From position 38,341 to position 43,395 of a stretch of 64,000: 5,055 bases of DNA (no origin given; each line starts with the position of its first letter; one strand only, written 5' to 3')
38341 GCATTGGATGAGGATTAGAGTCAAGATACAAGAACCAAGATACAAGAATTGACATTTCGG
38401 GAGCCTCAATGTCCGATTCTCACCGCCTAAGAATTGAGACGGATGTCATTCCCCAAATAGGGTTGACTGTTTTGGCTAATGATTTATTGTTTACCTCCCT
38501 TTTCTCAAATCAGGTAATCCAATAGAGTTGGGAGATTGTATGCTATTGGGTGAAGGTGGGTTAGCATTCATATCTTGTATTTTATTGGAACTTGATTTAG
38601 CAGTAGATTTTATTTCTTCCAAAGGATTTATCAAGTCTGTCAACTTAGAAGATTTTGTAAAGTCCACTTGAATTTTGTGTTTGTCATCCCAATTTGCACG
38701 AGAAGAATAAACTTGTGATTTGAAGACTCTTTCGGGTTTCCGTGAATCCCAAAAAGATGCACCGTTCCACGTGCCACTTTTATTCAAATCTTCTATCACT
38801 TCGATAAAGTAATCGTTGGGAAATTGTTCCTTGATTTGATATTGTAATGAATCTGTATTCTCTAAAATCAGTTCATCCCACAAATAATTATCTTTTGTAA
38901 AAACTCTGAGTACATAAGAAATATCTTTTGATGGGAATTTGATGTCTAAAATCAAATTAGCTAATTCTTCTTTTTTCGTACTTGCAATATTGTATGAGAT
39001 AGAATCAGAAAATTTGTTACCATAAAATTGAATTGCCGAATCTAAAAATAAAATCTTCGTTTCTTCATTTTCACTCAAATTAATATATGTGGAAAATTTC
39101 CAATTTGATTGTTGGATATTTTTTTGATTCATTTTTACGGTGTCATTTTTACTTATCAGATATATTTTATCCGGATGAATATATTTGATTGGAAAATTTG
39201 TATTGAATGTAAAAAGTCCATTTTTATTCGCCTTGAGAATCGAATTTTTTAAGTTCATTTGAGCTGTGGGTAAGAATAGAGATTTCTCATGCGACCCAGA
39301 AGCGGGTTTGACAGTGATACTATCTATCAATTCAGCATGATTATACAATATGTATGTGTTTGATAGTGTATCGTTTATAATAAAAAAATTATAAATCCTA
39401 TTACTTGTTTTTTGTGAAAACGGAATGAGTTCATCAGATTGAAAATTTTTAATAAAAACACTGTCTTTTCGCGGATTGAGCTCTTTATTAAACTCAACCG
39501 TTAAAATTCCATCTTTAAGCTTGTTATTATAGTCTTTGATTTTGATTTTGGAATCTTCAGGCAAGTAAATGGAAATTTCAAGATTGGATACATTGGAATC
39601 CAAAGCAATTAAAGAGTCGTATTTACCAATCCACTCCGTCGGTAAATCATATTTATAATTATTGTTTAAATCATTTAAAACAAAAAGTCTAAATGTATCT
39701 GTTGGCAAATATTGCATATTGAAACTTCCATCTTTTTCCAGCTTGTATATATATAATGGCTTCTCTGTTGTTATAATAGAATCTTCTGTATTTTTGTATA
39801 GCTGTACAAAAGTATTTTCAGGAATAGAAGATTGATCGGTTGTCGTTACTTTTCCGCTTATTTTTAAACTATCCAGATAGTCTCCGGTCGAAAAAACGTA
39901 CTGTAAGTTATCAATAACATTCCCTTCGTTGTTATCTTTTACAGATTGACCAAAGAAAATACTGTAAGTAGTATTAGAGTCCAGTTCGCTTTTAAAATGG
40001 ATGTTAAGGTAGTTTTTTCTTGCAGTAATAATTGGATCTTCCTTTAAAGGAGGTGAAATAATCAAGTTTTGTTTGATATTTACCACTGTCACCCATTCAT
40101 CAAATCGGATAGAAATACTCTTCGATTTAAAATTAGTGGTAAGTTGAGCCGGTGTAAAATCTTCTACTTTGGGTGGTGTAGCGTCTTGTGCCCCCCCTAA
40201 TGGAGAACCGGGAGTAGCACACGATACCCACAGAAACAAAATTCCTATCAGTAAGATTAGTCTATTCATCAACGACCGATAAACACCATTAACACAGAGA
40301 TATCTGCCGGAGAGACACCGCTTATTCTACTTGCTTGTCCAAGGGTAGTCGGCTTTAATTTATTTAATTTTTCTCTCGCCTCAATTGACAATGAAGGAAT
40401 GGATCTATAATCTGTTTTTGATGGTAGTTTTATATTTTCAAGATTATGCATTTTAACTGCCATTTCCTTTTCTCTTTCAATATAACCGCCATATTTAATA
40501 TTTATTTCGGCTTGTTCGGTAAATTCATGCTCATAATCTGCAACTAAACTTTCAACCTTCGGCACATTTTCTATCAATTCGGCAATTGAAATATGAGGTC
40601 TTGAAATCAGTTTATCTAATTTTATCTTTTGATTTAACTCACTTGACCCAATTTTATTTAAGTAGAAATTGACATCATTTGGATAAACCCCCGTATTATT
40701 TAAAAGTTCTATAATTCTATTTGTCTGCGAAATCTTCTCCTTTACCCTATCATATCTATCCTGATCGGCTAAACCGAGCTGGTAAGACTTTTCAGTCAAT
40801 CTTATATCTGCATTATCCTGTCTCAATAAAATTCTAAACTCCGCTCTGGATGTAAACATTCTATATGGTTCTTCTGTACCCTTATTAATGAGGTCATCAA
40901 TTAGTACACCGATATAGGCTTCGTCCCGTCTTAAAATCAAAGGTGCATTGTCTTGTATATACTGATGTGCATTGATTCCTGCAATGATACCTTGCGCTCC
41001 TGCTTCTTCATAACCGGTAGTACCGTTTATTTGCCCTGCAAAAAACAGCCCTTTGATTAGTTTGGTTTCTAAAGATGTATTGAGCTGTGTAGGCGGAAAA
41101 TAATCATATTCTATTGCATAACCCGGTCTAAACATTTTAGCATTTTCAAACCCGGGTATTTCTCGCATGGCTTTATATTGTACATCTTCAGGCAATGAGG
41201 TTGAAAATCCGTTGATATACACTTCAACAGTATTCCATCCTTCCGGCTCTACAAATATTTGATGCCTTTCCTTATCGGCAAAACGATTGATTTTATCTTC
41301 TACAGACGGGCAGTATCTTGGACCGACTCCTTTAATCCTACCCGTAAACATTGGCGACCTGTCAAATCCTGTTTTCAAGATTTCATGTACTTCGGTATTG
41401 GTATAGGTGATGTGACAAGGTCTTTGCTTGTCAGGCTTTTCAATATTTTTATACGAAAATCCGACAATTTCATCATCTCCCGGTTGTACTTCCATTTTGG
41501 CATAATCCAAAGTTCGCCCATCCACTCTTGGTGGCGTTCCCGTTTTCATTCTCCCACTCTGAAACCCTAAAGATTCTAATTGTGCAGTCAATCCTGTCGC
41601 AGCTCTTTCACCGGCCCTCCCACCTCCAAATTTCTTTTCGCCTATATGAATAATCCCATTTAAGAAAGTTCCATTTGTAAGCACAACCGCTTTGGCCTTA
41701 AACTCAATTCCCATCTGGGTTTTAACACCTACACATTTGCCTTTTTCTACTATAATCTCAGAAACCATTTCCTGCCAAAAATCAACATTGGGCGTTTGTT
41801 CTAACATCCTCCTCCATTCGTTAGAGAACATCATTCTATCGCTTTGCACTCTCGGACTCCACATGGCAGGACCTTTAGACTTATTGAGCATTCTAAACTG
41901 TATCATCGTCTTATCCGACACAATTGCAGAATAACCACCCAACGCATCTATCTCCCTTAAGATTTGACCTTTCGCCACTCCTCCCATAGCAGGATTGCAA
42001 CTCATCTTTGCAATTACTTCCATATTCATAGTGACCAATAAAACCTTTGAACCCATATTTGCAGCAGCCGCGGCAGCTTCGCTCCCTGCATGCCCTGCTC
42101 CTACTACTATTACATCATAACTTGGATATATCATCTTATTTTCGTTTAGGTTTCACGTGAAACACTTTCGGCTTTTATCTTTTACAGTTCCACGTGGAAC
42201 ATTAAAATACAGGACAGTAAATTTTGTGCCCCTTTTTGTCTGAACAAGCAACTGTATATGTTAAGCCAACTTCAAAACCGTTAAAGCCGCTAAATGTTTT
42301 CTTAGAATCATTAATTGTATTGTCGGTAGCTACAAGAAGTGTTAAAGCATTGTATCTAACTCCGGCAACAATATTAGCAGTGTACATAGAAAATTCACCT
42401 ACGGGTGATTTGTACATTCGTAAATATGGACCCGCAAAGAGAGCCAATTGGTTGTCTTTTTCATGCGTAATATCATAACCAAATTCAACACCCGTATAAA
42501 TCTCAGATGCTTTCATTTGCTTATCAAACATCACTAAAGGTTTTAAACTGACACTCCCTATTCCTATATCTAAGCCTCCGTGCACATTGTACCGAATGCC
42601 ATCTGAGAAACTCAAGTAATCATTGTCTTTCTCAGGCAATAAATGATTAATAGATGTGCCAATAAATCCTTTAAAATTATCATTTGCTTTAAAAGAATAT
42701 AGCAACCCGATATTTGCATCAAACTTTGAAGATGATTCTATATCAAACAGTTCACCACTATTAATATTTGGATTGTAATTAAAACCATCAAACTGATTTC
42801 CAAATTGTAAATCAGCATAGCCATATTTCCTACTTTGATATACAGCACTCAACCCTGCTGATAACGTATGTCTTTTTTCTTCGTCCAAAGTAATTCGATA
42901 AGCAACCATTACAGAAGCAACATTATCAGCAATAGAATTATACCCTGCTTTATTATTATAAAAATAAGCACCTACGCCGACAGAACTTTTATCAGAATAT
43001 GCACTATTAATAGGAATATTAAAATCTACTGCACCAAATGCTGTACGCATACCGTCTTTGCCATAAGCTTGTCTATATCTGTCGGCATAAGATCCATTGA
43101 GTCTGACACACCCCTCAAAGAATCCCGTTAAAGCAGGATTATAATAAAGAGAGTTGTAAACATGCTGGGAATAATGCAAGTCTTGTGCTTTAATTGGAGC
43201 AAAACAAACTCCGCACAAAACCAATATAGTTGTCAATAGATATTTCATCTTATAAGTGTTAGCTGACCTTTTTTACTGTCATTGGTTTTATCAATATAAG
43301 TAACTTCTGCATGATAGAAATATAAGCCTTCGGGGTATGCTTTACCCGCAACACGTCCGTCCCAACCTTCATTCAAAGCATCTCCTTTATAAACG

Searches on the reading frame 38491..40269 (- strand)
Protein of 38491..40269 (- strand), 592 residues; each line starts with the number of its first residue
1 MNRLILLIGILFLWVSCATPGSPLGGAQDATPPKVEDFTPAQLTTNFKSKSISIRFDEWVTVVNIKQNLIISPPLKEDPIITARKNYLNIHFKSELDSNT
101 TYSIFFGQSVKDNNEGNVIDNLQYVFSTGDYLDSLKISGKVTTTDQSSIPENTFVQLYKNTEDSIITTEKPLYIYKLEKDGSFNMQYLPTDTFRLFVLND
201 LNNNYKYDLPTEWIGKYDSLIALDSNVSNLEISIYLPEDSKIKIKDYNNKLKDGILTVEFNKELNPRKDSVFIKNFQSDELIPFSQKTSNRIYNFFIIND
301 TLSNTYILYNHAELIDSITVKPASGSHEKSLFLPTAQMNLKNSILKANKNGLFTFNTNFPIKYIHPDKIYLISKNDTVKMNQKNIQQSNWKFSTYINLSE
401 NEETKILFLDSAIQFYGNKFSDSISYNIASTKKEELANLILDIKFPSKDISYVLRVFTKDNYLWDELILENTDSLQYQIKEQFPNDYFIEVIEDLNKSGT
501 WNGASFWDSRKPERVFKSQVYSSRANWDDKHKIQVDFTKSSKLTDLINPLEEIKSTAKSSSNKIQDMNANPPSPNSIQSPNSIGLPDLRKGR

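Call 6: search_protein_families(library=pfam, proteins=[window:38491-40269:-])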
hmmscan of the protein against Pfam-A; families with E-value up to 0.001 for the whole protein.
window:38491-40269:- (592 aa): 1 family
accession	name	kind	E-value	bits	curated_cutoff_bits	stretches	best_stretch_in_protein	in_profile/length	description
PF13205.12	Big_5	-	4.3e-16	60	23.6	1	29-128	1-105/105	Bacterial Ig-like domain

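Call 15: search_protein_families(library=ncbifam, proteins=[window:38491-40269:-])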
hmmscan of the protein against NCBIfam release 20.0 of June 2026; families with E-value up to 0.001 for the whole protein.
window:38491-40269:- (592 aa): 0 families

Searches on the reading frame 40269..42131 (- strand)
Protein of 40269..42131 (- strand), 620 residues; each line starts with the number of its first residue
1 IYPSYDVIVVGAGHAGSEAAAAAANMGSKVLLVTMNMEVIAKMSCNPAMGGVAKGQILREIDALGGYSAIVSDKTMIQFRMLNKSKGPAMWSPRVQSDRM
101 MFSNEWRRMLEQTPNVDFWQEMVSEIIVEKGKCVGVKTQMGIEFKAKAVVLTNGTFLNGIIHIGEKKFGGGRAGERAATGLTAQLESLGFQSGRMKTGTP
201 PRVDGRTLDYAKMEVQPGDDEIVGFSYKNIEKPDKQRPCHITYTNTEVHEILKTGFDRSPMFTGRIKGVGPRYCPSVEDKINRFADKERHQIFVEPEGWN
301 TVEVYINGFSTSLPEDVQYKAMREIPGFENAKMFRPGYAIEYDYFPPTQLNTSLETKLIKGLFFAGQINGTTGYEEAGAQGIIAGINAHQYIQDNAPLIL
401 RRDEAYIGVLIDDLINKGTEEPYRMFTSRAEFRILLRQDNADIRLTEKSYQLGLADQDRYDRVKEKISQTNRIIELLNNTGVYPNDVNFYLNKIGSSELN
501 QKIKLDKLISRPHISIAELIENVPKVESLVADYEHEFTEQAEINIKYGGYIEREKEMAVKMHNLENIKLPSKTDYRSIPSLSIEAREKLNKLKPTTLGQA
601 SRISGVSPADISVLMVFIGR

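Call 6: search_protein_families(library=pfam, proteins=[window:40269-42131:-])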
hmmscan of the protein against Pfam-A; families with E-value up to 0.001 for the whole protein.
window:40269-42131:- (620 aa): 9 families
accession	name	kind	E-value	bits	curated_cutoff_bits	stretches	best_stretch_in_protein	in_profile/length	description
PF01134.28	GIDA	-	1.9e-164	547.8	22.1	1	6-394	1-389/391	Glucose inhibited division protein A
PF13932.14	SAM_GIDA_C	-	1.9e-27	95.2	27.1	1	560-615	2-57/57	tRNA modifying enzyme MnmG/GidA C-terminal helical bundle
PF21680.2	GIDA_C_1st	-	1.1e-19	71.4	24.7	1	457-555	1-96/96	tRNA modifying enzyme MnmG/GidA C-terminal helical domain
PF12831.13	FAD_oxidored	-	4.2e-08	33.3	27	1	6-150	1-141/416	FAD dependent oxidoreductase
PF00890.30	FAD_binding_2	-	1.7e-06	27.9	20.4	0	6-34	1-29/414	FAD binding domain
PF07992.20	Pyr_redox_2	-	5.3e-06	26.5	26.1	1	5-154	1-108/291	Pyridine nucleotide-disulphide oxidoreductase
PF03486.20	HI0933_like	-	5e-05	23.3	50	0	6-44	2-40/244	HI0933-like protein Rossmann domain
PF01262.27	AlaDh_PNT_C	-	0.00014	21.8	23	1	6-43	30-67/214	Alanine dehydrogenase/PNT, C-terminal domain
PF00070.33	Pyr_redox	-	0.00032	21.6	22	1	7-40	2-35/82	Pyridine nucleotide-disulphide oxidoreductase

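Call 12: find_encoding_contigs(protein=window:40269-42131:-, flank=10000, max_places=6)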
Protein window:40269-42131:- (620 aa): no gene with exactly this product is on record in the collection.

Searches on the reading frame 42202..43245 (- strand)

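Call 6: search_protein_families(library=pfam, proteins=[window:42202-43245:-])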
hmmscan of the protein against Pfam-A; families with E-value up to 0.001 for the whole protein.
window:42202-43245:- (347 aa): 1 family
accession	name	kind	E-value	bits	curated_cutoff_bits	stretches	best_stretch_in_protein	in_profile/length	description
PF11751.14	PorP_SprF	-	9.1e-26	91.4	22.3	1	19-320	3-265/273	Type IX secretion system membrane protein PorP/SprF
